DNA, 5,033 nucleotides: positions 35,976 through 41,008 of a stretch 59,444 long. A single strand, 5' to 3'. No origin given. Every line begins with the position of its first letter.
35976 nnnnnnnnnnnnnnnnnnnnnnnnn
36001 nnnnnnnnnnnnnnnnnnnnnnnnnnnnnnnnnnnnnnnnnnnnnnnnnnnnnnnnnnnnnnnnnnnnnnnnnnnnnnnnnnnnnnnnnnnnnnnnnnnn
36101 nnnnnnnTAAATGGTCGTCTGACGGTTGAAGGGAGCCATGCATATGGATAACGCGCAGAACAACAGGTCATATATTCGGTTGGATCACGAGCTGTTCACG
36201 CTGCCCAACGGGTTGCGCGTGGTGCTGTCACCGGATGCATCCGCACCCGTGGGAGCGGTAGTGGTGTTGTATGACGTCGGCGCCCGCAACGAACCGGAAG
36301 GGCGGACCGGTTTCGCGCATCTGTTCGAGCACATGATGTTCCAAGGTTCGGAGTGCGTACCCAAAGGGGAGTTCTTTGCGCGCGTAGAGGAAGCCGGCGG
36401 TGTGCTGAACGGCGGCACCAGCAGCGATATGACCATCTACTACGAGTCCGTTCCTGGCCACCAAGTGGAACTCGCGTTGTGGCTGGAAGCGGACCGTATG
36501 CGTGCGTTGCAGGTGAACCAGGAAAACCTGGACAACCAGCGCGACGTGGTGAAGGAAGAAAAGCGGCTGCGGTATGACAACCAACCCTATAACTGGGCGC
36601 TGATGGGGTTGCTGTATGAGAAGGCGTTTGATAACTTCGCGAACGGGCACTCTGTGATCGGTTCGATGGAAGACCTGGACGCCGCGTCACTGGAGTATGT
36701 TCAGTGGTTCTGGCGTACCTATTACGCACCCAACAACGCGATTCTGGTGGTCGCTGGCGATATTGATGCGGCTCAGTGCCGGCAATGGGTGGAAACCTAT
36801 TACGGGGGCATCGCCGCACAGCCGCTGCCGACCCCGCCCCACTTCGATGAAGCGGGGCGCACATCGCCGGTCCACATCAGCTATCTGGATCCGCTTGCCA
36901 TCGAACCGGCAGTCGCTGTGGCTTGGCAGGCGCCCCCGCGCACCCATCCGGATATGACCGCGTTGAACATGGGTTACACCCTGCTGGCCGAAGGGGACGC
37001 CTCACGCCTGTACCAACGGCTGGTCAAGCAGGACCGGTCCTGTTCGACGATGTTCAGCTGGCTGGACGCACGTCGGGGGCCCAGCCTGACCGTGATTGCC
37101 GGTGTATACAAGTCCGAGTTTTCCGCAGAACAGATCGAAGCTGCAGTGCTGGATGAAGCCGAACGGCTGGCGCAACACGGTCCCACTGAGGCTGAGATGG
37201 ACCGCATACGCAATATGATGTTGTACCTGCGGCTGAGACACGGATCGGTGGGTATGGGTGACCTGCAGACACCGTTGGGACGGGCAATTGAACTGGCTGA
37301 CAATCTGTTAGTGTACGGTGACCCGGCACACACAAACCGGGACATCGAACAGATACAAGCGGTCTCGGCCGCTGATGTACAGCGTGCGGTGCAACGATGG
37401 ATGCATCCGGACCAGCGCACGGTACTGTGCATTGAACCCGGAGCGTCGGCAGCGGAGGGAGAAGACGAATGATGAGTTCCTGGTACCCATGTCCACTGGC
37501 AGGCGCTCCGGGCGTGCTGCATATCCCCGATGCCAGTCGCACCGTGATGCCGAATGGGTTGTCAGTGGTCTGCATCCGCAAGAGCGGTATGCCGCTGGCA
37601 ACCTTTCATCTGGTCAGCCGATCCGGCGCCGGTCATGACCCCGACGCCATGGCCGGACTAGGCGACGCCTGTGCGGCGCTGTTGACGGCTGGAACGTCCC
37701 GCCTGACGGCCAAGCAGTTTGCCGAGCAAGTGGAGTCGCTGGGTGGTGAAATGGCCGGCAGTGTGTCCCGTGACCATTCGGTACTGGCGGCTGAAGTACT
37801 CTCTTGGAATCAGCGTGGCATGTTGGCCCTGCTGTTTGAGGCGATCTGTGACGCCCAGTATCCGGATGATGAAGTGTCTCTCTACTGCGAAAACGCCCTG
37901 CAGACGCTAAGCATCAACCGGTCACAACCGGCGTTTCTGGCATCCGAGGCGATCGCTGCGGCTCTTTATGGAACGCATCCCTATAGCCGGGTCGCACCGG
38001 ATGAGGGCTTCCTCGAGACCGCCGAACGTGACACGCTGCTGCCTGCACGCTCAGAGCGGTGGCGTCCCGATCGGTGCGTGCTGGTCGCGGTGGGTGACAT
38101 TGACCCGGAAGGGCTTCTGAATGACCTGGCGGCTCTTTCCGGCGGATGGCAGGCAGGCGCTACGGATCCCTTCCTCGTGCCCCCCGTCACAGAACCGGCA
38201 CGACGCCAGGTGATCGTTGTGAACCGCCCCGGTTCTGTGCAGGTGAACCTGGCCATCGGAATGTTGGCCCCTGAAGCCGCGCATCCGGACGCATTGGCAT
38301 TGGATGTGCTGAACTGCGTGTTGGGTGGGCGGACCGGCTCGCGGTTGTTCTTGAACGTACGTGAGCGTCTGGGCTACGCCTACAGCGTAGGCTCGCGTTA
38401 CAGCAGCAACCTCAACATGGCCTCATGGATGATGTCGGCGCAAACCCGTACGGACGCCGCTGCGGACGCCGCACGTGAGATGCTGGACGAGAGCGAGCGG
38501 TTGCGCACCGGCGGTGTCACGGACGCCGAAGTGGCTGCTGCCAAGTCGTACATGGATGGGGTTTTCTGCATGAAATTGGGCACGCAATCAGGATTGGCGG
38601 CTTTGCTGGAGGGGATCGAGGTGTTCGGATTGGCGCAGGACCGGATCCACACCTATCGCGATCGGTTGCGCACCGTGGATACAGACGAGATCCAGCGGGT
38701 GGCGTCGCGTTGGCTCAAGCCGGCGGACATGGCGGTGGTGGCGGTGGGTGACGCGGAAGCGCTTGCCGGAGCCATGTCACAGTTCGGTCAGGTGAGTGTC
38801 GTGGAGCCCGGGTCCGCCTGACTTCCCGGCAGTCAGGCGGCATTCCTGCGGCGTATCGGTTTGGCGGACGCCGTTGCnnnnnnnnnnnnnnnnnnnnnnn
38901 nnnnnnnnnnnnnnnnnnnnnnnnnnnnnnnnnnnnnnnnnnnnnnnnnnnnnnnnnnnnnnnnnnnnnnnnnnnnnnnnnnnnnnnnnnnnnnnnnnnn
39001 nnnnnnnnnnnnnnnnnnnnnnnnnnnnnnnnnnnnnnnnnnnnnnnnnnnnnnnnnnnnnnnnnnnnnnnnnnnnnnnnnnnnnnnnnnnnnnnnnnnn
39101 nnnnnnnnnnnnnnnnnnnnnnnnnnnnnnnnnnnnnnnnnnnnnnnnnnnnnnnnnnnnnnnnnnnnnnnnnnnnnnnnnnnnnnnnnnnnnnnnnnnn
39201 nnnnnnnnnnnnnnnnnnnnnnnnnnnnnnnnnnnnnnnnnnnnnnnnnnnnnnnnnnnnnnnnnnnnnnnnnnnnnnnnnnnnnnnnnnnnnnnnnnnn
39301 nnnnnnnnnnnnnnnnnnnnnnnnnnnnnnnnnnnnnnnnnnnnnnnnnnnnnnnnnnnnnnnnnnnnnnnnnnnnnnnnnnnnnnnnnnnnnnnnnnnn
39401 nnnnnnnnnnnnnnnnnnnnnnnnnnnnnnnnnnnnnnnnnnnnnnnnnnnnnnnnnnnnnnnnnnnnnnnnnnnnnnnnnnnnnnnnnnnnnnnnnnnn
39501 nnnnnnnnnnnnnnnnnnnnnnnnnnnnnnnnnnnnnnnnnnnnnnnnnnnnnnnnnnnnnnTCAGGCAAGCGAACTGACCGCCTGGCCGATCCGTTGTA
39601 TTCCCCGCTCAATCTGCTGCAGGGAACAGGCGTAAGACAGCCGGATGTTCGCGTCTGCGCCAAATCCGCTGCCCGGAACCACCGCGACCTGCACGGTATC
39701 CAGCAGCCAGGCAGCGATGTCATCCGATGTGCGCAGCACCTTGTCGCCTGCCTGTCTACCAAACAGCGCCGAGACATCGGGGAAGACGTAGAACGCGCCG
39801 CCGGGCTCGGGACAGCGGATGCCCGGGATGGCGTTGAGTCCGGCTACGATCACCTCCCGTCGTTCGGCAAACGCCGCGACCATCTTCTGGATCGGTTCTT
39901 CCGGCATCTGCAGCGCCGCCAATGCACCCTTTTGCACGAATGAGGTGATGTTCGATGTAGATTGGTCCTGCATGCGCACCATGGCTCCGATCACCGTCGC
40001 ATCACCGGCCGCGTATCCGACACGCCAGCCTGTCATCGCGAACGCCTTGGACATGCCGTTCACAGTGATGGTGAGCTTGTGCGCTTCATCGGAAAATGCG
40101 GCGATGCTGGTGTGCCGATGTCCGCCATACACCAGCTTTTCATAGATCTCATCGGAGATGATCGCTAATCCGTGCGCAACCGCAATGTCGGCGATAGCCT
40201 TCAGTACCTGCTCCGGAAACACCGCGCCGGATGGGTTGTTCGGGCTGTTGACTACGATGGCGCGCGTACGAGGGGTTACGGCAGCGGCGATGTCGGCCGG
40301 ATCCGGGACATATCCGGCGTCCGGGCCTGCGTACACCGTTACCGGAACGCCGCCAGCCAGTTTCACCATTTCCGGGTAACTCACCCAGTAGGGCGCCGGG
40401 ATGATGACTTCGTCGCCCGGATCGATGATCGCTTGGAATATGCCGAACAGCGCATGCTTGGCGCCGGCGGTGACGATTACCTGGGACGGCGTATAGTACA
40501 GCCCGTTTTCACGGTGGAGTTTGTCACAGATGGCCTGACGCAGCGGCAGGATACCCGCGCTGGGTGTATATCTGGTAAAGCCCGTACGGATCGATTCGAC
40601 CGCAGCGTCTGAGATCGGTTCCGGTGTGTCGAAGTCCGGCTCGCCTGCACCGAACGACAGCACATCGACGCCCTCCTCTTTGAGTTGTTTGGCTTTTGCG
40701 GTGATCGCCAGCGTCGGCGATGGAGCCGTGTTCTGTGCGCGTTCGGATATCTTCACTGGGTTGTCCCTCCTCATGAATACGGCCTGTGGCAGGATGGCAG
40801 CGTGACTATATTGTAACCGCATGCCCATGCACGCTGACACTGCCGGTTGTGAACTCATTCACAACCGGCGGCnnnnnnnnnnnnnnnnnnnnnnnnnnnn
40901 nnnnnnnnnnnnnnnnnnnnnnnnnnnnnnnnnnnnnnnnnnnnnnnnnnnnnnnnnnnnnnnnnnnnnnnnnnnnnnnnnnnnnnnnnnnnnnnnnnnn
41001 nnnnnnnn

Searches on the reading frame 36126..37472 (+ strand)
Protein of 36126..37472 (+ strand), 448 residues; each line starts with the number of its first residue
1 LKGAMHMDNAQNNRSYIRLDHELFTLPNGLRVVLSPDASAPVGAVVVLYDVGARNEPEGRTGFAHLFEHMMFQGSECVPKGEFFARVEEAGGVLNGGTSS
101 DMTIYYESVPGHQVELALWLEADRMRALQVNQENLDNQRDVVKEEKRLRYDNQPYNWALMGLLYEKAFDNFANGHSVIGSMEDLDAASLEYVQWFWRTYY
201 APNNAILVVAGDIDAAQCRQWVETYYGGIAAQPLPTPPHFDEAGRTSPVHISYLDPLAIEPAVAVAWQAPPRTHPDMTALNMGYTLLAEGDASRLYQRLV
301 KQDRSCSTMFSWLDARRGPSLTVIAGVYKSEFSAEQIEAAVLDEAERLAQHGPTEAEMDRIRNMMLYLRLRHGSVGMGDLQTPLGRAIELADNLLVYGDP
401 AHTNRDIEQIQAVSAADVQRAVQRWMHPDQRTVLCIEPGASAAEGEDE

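Call 78: search_protein_families(library=pfam, proteins=[window:36126-37472:+], max_evalue=0.00001)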
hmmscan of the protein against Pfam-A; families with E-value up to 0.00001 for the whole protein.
window:36126-37472:+ (448 aa): 2 families
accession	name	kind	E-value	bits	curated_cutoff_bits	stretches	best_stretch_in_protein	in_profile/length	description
PF05193.26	Peptidase_M16_C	-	1.5e-28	100.3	23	1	188-364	3-180/181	Peptidase M16 inactive domain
PF00675.25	Peptidase_M16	-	5e-21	75.6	22.3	1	31-178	1-146/149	Insulinase (Peptidase family M16)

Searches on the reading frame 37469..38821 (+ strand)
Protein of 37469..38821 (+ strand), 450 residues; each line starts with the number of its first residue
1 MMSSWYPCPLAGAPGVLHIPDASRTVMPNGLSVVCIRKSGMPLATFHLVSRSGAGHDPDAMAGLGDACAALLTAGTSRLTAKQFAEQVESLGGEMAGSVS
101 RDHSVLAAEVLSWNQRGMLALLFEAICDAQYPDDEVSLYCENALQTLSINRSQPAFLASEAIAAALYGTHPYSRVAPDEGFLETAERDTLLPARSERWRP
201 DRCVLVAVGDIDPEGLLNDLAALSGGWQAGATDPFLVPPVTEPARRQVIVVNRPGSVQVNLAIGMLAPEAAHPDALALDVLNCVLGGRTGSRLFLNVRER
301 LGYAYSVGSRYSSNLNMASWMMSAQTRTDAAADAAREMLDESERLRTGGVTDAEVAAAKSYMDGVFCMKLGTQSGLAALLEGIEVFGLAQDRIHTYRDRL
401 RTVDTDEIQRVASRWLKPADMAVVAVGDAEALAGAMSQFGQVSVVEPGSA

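Call 78: search_protein_families(library=pfam, proteins=[window:37469-38821:+], max_evalue=0.00001)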
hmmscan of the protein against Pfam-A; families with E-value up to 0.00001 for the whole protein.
window:37469-38821:+ (450 aa): 2 families
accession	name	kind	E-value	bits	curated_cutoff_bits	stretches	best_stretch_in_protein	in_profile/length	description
PF05193.26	Peptidase_M16_C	-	2.9e-34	119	23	1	187-360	4-179/181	Peptidase M16 inactive domain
PF00675.25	Peptidase_M16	-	8.1e-09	36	22.3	1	34-173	3-142/149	Insulinase (Peptidase family M16)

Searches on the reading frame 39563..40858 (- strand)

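Call 78: search_protein_families(library=pfam, proteins=[window:39563-40858:-], max_evalue=0.00001)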
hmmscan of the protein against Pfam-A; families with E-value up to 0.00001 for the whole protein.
window:39563-40858:- (431 aa): 2 families
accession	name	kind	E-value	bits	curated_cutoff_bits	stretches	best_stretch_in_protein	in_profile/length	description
PF00155.27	Aminotran_1_2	-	5.5e-77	259.8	19.7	1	65-423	2-361/361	Aminotransferase class I and II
PF01041.23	DegT_DnrJ_EryC1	-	1.3e-11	44.7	19.8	1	123-236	38-145/360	DegT/DnrJ/EryC1/StrS aminotransferase family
